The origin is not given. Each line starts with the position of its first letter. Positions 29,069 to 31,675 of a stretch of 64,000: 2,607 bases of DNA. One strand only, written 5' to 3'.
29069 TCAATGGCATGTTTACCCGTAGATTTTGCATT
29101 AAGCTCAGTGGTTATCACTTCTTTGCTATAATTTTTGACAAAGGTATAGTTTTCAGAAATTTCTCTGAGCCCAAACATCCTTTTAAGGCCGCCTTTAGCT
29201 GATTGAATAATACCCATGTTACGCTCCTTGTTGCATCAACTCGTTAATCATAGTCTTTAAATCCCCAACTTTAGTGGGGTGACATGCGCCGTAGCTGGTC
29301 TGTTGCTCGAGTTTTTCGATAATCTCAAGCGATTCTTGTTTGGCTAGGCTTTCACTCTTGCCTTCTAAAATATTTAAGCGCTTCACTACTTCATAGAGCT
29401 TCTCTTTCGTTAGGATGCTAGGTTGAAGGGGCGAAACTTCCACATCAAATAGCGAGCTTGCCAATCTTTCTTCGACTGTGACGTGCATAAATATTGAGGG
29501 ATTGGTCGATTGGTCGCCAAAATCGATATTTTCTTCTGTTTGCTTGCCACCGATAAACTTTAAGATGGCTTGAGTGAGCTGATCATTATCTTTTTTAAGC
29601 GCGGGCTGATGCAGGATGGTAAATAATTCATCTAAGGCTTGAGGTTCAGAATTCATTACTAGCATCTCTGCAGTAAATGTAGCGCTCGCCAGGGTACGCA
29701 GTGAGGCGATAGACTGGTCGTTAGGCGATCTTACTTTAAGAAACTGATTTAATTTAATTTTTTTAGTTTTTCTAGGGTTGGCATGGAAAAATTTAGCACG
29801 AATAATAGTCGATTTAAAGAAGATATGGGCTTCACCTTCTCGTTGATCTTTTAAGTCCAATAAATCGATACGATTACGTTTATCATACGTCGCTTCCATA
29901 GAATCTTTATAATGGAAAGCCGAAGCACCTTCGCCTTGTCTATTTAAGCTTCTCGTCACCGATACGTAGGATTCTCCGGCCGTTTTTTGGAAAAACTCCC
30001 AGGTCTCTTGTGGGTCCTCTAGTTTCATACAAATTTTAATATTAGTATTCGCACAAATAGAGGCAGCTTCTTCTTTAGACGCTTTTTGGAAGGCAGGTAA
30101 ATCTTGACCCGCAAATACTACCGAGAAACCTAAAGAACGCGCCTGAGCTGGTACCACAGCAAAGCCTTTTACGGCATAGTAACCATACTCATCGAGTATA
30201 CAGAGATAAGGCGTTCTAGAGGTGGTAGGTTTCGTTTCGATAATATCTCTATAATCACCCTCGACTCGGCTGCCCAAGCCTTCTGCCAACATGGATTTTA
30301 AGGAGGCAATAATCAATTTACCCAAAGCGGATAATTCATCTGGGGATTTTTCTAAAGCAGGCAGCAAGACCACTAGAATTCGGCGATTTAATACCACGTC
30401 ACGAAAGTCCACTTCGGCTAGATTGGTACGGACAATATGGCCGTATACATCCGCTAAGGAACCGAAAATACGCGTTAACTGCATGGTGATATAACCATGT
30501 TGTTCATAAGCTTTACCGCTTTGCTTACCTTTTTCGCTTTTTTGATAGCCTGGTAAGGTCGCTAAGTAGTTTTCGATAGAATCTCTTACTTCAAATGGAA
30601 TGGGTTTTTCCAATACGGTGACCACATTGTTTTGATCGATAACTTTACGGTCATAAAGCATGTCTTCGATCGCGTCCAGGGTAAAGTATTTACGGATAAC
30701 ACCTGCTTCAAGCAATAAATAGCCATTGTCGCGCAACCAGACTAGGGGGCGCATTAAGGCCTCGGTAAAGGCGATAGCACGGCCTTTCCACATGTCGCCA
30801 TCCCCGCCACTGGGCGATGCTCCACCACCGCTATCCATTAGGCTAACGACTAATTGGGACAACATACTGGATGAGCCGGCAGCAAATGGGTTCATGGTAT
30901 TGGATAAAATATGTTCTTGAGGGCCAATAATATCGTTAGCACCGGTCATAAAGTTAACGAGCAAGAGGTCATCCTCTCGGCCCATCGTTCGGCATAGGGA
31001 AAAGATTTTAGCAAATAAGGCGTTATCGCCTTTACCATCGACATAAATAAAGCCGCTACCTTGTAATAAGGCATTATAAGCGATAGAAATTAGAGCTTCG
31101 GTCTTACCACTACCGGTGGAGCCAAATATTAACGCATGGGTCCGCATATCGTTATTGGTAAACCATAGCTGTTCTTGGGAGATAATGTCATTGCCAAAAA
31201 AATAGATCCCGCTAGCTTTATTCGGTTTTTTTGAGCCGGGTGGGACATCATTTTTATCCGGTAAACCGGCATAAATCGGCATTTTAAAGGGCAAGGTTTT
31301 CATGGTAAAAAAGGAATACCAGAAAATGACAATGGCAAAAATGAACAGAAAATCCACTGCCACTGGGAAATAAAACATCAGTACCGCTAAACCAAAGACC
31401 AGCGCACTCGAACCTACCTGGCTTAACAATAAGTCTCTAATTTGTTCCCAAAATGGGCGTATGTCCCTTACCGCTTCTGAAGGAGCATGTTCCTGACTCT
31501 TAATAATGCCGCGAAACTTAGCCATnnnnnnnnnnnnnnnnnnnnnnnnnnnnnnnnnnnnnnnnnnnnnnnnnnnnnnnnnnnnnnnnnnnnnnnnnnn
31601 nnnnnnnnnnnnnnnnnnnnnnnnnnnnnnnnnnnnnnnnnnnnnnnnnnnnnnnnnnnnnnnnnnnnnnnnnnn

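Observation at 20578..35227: Sixteen-gene, single-strand Dot/Icm (type IVB) block with a gene order unlike the Legionella/Coxiella paradigms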

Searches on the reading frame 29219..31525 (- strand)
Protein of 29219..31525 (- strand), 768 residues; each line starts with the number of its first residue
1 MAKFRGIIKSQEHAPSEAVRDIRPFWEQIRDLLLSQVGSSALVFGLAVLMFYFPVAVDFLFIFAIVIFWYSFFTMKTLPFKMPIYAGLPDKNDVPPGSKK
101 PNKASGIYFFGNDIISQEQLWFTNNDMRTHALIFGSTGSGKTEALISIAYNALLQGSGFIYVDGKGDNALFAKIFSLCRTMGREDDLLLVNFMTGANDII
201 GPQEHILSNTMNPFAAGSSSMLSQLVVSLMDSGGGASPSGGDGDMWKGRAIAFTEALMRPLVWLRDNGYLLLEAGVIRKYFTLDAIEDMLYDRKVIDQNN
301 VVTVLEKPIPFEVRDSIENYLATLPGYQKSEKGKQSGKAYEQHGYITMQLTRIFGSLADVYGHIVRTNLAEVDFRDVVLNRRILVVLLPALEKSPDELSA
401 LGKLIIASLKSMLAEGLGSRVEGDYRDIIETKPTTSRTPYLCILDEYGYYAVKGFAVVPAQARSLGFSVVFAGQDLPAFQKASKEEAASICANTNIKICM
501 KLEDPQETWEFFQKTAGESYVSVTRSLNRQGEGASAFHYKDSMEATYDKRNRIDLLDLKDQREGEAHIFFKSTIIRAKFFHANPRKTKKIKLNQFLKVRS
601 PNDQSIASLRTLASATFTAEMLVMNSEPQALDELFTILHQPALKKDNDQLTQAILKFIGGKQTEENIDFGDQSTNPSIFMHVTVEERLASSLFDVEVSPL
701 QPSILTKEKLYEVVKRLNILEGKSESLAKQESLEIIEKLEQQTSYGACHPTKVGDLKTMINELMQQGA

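Call 3: search_protein_families(library=pfam, proteins=[window:29219-31525:-], max_evalue=0.01)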
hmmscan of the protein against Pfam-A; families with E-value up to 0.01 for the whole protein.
window:29219-31525:- (768 aa): 6 families
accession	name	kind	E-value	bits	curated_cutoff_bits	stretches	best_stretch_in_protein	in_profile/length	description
PF12696.13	TraG-D_C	-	1.6e-08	35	22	1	439-555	1-115/126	TraM recognition site of TraD and TraG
PF10412.15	TrwB_AAD_bind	-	2e-05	24.1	20.5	0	123-167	10-54/387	Type IV secretion-system coupling protein DNA-binding domain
PF02534.20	T4SS-DNA_transf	-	0.00014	21.3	20.1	0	118-169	35-83/468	Type IV secretory system Conjugative DNA transfer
PF01580.24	FtsK_SpoIIIE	-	0.00038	20.4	24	1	103-154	15-65/221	FtsK/SpoIIIE family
PF01935.23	DUF87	-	0.0064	17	23.2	0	124-153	19-48/220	Helicase HerA, central domain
PF25199.1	nSTAND_NTPase5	-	0.0066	16.7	34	0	124-182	37-94/145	Novel STAND NTPase 5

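Call 5: search_protein_families(library=ncbifam, proteins=[window:29219-31525:-], max_evalue=0.01)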
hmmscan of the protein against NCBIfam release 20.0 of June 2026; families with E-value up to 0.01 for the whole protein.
window:29219-31525:- (768 aa): 7 families
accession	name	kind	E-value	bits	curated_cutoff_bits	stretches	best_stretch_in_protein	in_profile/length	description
NF041447.1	TrbC_conju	equivalog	3.7e-109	366.1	800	1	28-609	14-602/685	F-type conjugative transfer protein TrbC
TIGR03743.1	SXT_TraD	subfamily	6.6e-17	61.2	366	2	116-191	163-238/636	conjugative transfer system coupling protein TraD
NF045973.1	conju_CD1115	equivalog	1.5e-10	40.5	250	1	439-571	292-423/442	VirD4-like conjugal transfer protein, CD1115 family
NF041017.1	DNA_import_CedB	equivalog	2.7e-07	29.6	700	1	103-167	250-315/590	DNA import protein CedB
TIGR03754.1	conj_TOL_TraD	equivalog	2.2e-06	26.5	647.55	1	118-190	170-242/643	type IV conjugative transfer system coupling protein TraD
NF053655.1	CedD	equivalog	4.3e-05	22.4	600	1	118-176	211-269/527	DNA-translocating ATPase CedD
TIGR02237.1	recomb_radB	equivalog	0.0038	17.1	172.4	1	131-169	15-51/210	DNA repair and recombination protein RadB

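Call 19: find_homologous_proteins(query=window:29219-31525:-, max_evalue=1e-20)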
Query window:29219-31525:- (768 aa): 4655 proteins with E <= 1e-20 among 8000 candidates; the best 120 are listed.
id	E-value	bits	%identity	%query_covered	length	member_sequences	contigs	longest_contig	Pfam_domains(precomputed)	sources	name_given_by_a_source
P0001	0.0e+0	1727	100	100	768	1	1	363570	PF10412.16,PF12696.14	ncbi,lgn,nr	ncbi:MAG: TraM recognition domain-containing protein [Gammaproteobacteria bacterium]|nr:TraM recogni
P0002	0.0e+0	1542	89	100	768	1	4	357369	PF12696.14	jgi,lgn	-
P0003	0.0e+0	1513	87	100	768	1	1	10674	PF12696.14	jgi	jgi:intracellular multiplication protein IcmO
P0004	0.0e+0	1427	87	93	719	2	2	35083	PF12696.14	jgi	jgi:intracellular multiplication protein IcmO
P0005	0.0e+0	1302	89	85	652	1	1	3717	PF12696.14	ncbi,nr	ncbi:MAG: phosphoesterase, partial [Gammaproteobacteria bacterium]|nr:phosphoesterase [Gammaproteoba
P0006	0.0e+0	1275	72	99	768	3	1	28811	PF12696.14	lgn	-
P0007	0.0e+0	1267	73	99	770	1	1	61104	PF12696.14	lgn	-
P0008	0.0e+0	1265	72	100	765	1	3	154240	PF12696.14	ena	-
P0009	0.0e+0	1265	72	100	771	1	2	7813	PF12696.14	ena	-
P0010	0.0e+0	1257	74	98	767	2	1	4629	PF12696.14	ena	-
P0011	0.0e+0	1252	72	100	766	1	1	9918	PF12696.14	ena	-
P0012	0.0e+0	1244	70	99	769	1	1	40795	PF12696.14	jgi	-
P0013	0.0e+0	1242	73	98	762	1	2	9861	PF12696.14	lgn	-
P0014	0.0e+0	1242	72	98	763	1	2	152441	PF12696.14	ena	-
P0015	0.0e+0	1241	73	98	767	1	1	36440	PF12696.14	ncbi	-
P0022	0.0e+0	1236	71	98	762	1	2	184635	PF12696.14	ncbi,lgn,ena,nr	ncbi:MAG: type IV secretion system DNA-binding domain-containing protein [Gammaproteobacteria bacter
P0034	0.0e+0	1223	70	99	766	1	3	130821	PF10412.16,PF12696.14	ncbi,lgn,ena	-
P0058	0.0e+0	1125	65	99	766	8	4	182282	PF12696.14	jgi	jgi:intracellular multiplication protein IcmO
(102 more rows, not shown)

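Call 21: find_related_loci(query=A1, collection=genome_contigs, flank=10000)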
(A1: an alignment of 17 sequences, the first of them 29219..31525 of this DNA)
Query A1 (768 aa) in genome_contigs; peptide patterns used: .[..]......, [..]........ (x = any residue, [..] = any of these).
600 stretches matched a pattern (row limit reached: there are more); 132 encode a relative of the query (tblastn E <= 1e-3); the best 80 are kept; 80 distinct loci.
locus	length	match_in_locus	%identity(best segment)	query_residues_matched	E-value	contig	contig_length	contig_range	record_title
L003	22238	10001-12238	60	1-745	0e+0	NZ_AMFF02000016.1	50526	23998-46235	Piscirickettsia salmonis LF-89 = ATCC VR-1361 strain LF-89 Scaffold00016, whole genome shotgun sequence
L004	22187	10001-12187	58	3-722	0e+0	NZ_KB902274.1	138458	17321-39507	Fangia hongkongensis FSC776 = DSM 21703 A37QDRAFT_scaffold_8.9, whole genome shotgun sequence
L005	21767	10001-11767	67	4-597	0e+0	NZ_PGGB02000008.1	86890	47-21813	Caedibacter taeniospiralis strain 51K CDBSP_s08, whole genome shotgun sequence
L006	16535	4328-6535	55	4-740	0e+0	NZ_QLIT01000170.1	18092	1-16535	Facilibium subflavum strain SYSU SYW-5 contig170, whole genome shotgun sequence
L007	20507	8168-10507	54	4-745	0e+0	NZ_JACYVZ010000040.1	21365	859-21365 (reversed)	Cysteiniphilum marinum strain 19X3-30 Scaffold40, whole genome shotgun sequence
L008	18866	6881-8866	60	2-664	0e+0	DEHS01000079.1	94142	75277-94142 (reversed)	MAG TPA_asm: Legionellaceae bacterium UBA2794 UBA2794_contig_9414, whole genome shotgun sequence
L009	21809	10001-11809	63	2-610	0e+0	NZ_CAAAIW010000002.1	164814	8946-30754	Legionella yabuuchiae strain OA1-2, whole genome shotgun sequence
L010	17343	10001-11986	59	2-664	0e+0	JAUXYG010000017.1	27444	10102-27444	MAG: Legionella sp. isolate C18_concoct.bin.150 C18_k141_390041, whole genome shotgun sequence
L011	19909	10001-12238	54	5-749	0e+0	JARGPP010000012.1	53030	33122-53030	MAG: Legionellaceae bacterium isolate bin_ti_oxhcr1.015 k141_112830, whole genome shotgun sequence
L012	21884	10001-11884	61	2-627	0e+0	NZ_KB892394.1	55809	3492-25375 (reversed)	Legionella shakespearei DSM 23087 B094DRAFT_scaffold_20.21, whole genome shotgun sequence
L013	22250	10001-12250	54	5-749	0e+0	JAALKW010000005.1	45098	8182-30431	MAG: Legionellaceae bacterium isolate MH2_Bin34 NODE_328_length_45098_cov_5.027174, whole genome shotgun sequence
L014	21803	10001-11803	64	4-610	0e+0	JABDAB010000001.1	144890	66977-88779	MAG: Gammaproteobacteria bacterium isolate BWOrgControl_Nextera86_MAG7 3300020629.a:Ga0206878_10001, whole genome shotgu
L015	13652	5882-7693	63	2-610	0e+0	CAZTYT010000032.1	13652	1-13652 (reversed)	MAG TPA_asm: uncultured Legionella sp. isolate SRP199154_co2_43 genome assembly, contig: NODE_2966_length_13652_cov_7.22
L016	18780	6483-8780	53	5-766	0e+0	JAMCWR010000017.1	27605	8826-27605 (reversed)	MAG: Gammaproteobacteria bacterium isolate FK_Sedi_B_Bin.52 NODE_5433_length_27605_cov_4.5853, whole genome shotgun sequ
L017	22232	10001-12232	55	2-745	0e+0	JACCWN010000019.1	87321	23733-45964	MAG: Legionella sp. isolate MGR_bin153 SD2897-2912_k127_8363288, whole genome shotgun sequence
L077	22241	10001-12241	51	5-745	0e+0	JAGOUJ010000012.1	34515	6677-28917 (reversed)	MAG: Gammaproteobacteria bacterium isolate Gw_Eff_bin_481 Gw_Eff_2270_length_34515_cov_8.357654, whole genome shotgun se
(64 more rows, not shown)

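Call 24: find_encoding_contigs(protein=P0002, flank=10000, max_places=2)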
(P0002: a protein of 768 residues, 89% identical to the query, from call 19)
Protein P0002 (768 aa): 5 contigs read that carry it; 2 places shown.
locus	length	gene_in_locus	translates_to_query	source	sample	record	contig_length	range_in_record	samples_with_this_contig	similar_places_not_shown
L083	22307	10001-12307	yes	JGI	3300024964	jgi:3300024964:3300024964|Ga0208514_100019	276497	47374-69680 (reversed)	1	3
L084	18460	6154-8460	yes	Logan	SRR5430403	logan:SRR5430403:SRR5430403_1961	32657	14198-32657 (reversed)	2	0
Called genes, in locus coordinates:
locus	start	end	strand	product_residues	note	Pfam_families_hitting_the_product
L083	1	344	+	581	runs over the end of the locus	PF01807:Zn_ribbon_DnaG, PF08275:DNAG_N, PF01751:Toprim, PF13155:Toprim_2, PF13362:Toprim_3 (weak), PF13662:Toprim_4, PF10410:DnaB_bind, PF08278:DnaG_DnaB_bind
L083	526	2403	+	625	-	PF03979:Sigma70_r1_1, PF00140:Sigma70_r1_2, PF04546:Sigma70_ner, PF04542:Sigma70_r2, PF04539:Sigma70_r3, PF04545:Sigma70_r4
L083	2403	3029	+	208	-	PF03232:COQ7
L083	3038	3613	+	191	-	PF00117:GATase, PF07722:Peptidase_C26 (weak)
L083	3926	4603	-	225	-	PF00834:Ribul_P_3_epim, PF01729:QRPTase_C (faint)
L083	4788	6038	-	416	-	PF00512:HisKA (weak), PF02518:HATPase_c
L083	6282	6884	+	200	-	-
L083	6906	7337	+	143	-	-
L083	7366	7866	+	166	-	PF16816:DotD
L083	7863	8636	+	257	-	PF16932:T4SS_TraI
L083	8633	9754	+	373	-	PF00437:T2SSE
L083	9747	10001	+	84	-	PF28014:IcmT_2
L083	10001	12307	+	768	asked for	PF12696:TraG-D_C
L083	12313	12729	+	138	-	-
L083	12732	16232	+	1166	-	-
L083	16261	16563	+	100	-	-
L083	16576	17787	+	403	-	-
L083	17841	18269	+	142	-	-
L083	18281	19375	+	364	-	-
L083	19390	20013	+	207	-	PF11393:T4BSS_DotI_IcmL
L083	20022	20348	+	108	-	PF12608:T4bSS_IcmS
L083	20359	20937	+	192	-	-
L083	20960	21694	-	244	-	-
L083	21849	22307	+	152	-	PF10116:Host_attach, PF18856:baeRF_family12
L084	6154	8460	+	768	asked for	PF12696:TraG-D_C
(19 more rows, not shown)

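Call 25: find_encoding_contigs(protein=P0022, flank=10000, max_places=2)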
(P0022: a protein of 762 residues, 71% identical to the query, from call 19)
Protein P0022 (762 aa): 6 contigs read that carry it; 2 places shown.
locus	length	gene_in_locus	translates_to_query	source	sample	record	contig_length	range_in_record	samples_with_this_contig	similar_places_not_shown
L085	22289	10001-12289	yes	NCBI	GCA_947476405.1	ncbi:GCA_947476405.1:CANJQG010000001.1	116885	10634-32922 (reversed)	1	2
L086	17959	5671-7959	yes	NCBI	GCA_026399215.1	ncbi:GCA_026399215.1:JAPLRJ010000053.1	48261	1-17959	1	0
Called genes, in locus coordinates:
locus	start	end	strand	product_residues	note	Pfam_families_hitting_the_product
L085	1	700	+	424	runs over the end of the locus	PF00083:Sugar_tr, PF07690:MFS_1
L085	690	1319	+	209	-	PF02578:Cu-oxidase_4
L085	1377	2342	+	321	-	PF00923:TAL_FSA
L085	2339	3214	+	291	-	PF00491:Arginase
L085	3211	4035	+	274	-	PF01177:Asp_Glu_race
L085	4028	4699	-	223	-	PF00834:Ribul_P_3_epim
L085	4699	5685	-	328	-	PF00512:HisKA (weak), PF02518:HATPase_c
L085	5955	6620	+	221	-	-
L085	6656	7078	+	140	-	-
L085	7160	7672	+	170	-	PF16816:DotD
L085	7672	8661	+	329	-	PF16932:T4SS_TraI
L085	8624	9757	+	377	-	PF00437:T2SSE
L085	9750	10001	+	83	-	PF28014:IcmT_2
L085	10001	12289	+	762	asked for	PF12696:TraG-D_C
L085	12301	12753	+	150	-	-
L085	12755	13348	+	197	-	-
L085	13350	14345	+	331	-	-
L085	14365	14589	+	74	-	-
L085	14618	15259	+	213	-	PF11393:T4BSS_DotI_IcmL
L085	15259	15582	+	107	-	PF12608:T4bSS_IcmS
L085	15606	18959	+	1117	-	-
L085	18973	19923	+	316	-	-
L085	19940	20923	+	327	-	-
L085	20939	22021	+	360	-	-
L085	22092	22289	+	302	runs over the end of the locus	PF12784:PDDEXK_2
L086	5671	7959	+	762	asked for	PF12696:TraG-D_C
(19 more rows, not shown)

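Call 26: find_encoding_contigs(protein=P0058, flank=10000, max_places=2)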
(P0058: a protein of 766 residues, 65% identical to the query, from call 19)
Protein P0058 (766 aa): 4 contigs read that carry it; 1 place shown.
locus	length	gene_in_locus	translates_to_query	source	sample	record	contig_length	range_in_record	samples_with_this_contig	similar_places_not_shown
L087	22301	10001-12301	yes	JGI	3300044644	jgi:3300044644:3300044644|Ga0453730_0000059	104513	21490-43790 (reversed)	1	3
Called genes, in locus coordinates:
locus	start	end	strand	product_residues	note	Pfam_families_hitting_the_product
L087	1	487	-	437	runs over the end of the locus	-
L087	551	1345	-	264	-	PF03372:Exo_endo_phos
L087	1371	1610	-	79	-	-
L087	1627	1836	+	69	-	PF04024:PspC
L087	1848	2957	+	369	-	PF01636:APH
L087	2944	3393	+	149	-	PF00582:Usp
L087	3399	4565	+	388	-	PF04055:Radical_SAM, PF06969:HemN_C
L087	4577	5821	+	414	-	PF00512:HisKA (weak), PF02518:HATPase_c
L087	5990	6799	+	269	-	-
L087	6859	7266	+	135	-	-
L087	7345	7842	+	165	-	PF16816:DotD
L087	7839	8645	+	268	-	PF16932:T4SS_TraI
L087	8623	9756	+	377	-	PF00437:T2SSE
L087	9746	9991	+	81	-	PF28014:IcmT_2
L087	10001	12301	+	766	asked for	PF12696:TraG-D_C (weak)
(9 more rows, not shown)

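Call 28: search_protein_families(library=ncbifam, proteins=[L003:12329-12853:+, L003:12853-13902:+, L003:13902-14468:+, L003:14519-14950:+, L003:14956-17946:+, L003:17921-18748:+, L003:2785-3702:+, L003:3699-4892:+, L003:4899-5804:+, L003:6895-7305:+], max_evalue=0.01)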
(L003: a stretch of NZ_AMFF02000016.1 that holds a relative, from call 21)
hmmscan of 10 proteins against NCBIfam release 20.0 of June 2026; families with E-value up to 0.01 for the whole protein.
L003:12329-12853:+ (174 aa): 0 families

L003:12853-13902:+ (349 aa): 1 family
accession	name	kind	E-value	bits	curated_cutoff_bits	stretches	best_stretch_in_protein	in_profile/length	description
NF033890.1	DotM_IcmP_IVB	equivalog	2.9e-78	263.5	230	1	14-346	2-352/356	type IVB secretion system coupling complex protein DotM/IcmP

L003:13902-14468:+ (188 aa): 2 families
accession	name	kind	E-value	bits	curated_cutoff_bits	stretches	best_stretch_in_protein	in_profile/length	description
NF038221.1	IcmJ_DotN_IVB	equivalog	1.8e-33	115.8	100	1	3-176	8-184/205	type IVB secretion system protein IcmJDotN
NF041791.1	anti-phage_ZorE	equivalog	0.007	15.2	600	0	25-75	193-246/358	type II Zorya anti-phage system protein ZorE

L003:14519-14950:+ (143 aa): 1 family
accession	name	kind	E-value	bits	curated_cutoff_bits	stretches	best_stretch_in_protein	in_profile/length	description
NF038222.1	IcmW_IVB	equivalog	1.8e-31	109.2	100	1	2-133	2-139/139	type IVB secretion system protein IcmW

L003:14956-17946:+ (996 aa): 1 family
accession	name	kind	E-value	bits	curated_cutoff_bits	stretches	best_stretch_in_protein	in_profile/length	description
TIGR00929.1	VirB4_CagE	subfamily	1.1e-06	27.3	643.1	0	492-616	445-550/792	VirB4 family type IV secretion/conjugal transfer ATPase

L003:17921-18748:+ (275 aa): 0 families

L003:2785-3702:+ (305 aa): 0 families

L003:3699-4892:+ (397 aa): 3 families
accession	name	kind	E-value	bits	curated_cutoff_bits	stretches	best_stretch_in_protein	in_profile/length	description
NF033900.0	T4SS_IcmE_DotG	equivalog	9.5e-77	259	750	1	128-397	721-1008/1008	type IVB secretion system protein DotG/IcmE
NF033884.1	conj_TraO_IncI1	equivalog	3.6e-23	82.4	225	1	22-395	3-371/381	conjugal transfer protein TraO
NF038091.1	T4SS_VirB10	equivalog_domain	1.4e-06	28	220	1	208-395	6-189/197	type IV secretion system protein VirB10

L003:4899-5804:+ (301 aa): 4 families
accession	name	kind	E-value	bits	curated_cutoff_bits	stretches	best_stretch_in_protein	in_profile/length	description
NF038218.1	IcmG_DotF_IVB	equivalog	5.7e-21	75.4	200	1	3-299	4-258/266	type IVB secretion system protein IcmG/DotF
NF003034.1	PRK03918.1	equivalog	0.002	16.2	700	1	147-230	258-340/878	DNA double-strand break repair ATPase Rad50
TIGR02168.1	SMC_prok_B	equivalog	0.0051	14.6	567.35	1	83-226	791-932/1181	chromosome segregation protein SMC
NF045487.1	ASRP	equivalog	0.0089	14.7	300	0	151-227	327-406/593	archaea-specific SMC-related protein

L003:6895-7305:+ (136 aa): 0 families

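Call 29: search_protein_families(library=pfam, proteins=[L003:12329-12853:+, L003:12853-13902:+, L003:13902-14468:+, L003:14519-14950:+, L003:14956-17946:+, L003:17921-18748:+, L003:2785-3702:+, L003:3699-4892:+, L003:4899-5804:+, L003:6895-7305:+], max_evalue=0.01)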
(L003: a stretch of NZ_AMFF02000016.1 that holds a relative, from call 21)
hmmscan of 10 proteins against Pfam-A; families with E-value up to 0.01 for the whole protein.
L003:12329-12853:+ (174 aa): 1 family
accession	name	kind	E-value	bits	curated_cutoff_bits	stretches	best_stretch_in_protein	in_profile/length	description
PF22807.2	TrAA12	-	0.0042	15.9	30.9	1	66-82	419-435/463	TrAA12-like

L003:12853-13902:+ (349 aa): 1 family
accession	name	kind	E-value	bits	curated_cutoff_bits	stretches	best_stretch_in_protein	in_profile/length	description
PF23127.1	DotM_C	-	7e-54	183.1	27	1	178-340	3-171/172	DotM, C-terminal cytoplasmic domain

L003:13902-14468:+ (188 aa): 0 families

L003:14519-14950:+ (143 aa): 1 family
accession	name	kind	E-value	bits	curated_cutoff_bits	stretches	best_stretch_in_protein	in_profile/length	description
PF23130.1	IcmW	-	2e-37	129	27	1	3-143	1-144/144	IcmW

L003:14956-17946:+ (996 aa): 1 family
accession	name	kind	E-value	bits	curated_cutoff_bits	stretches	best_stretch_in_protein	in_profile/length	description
PF19044.6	P-loop_TraG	-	0.0007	18.8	25.8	1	488-637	33-165/413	TraG P-loop domain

L003:17921-18748:+ (275 aa): 0 families

L003:2785-3702:+ (305 aa): 1 family
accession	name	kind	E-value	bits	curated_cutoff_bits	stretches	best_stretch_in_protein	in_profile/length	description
PF12293.13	T4BSS_DotH_IcmK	-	3.4e-50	170.8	25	1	63-295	1-235/238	Putative outer membrane core complex of type IVb secretion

L003:3699-4892:+ (397 aa): 1 family
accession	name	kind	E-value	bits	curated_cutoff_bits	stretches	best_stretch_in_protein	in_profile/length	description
PF03743.19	TrbI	-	1.1e-17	64.9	35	1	215-395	4-186/188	Bacterial conjugation TrbI-like protein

L003:4899-5804:+ (301 aa): 4 families
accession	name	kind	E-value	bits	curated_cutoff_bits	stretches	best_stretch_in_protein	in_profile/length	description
PF16526.10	CLZ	-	0.00019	22.2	26.7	0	192-225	19-52/71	C-terminal leucine zipper domain of cyclic nucleotide-gated channels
PF04108.17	ATG17_like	-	0.0011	19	43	1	152-224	134-200/355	Autophagy protein ATG17-like domain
PF06160.17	EzrA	-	0.0045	15.8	39.6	0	151-225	104-175/557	Septation ring formation regulator, EzrA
PF03961.19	FapA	-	0.0095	16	31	0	137-232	138-239/272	Flagellar Assembly Protein A beta solenoid domain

L003:6895-7305:+ (136 aa): 2 families
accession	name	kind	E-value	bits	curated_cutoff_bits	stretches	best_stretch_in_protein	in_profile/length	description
PF20535.3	DUF6750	-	0.0076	16.6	27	0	9-104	19-109/128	Family of unknown function (DUF6750)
PF11381.13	DUF3185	-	0.0085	16.5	25.3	0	60-107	9-57/59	Protein of unknown function (DUF3185)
